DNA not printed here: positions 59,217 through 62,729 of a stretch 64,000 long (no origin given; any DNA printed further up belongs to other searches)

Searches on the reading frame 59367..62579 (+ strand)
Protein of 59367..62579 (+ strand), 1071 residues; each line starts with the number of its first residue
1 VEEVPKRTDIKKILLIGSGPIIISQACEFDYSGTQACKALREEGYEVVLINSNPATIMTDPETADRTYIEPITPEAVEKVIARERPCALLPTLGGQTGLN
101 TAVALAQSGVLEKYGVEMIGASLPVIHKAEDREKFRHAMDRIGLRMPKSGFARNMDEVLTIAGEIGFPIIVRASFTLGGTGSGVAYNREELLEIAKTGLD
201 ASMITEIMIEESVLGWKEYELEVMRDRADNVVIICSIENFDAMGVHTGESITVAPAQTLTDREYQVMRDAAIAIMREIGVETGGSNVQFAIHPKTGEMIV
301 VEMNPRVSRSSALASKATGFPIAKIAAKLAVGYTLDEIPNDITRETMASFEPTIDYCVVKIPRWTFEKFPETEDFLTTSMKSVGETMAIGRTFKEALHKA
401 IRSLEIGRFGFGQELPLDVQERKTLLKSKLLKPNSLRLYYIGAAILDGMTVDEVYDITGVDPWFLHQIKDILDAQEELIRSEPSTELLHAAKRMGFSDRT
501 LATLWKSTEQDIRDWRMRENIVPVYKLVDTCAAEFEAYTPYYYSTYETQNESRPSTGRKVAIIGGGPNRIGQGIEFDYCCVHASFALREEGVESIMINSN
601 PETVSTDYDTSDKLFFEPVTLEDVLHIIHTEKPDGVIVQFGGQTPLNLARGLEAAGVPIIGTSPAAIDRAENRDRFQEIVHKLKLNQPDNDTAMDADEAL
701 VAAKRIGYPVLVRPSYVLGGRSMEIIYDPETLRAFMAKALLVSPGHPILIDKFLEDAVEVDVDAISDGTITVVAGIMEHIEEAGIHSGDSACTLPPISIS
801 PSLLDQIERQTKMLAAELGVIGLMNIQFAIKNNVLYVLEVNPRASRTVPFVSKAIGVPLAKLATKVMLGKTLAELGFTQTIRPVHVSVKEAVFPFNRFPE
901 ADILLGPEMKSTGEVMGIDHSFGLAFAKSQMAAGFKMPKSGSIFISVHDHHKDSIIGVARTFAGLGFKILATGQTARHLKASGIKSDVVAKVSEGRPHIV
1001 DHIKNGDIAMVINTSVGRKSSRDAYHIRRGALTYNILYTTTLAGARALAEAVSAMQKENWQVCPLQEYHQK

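Call 34: search_protein_families(library=pfam, proteins=[window:59367-62579:+], max_evalue=0.00001)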
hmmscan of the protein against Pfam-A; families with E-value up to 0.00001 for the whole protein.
window:59367-62579:+ (1071 aa): 8 families
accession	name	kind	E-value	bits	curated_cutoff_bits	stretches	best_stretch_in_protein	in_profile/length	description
PF02786.22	CPSase_L_D2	-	1.8e-108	361.4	19.8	2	131-337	1-210/211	Carbamoyl-phosphate synthase L chain, ATP binding domain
PF25596.1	CPSase_L_D1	-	1.9e-97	321.7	27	2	558-668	3-117/118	Carbamoyl phosphate synthase preATP-grasp domain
PF02787.25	CPSase_L_D3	-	1.2e-24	86.6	26.6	1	429-505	2-80/80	Carbamoyl-phosphate synthetase large chain, oligomerisation domain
PF02142.27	MGS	-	3e-22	79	24.1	1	955-1040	2-94/94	MGS-like domain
PF02222.28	ATP-grasp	-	2.7e-14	53.6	27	1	680-844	3-163/179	ATP-grasp domain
PF07478.18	Dala_Dala_lig_C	-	1.9e-10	41.1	24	0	152-305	21-174/204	D-ala D-ala ligase C-terminus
PF15632.11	ATPgrasp_Ter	-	2.3e-09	37.5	29.1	1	809-875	51-114/131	ATP-grasp in the biosynthetic pathway with Ter operon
PF02655.19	ATP-grasp_3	-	3.7e-06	27.5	23.2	0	684-844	15-157/160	ATP-grasp domain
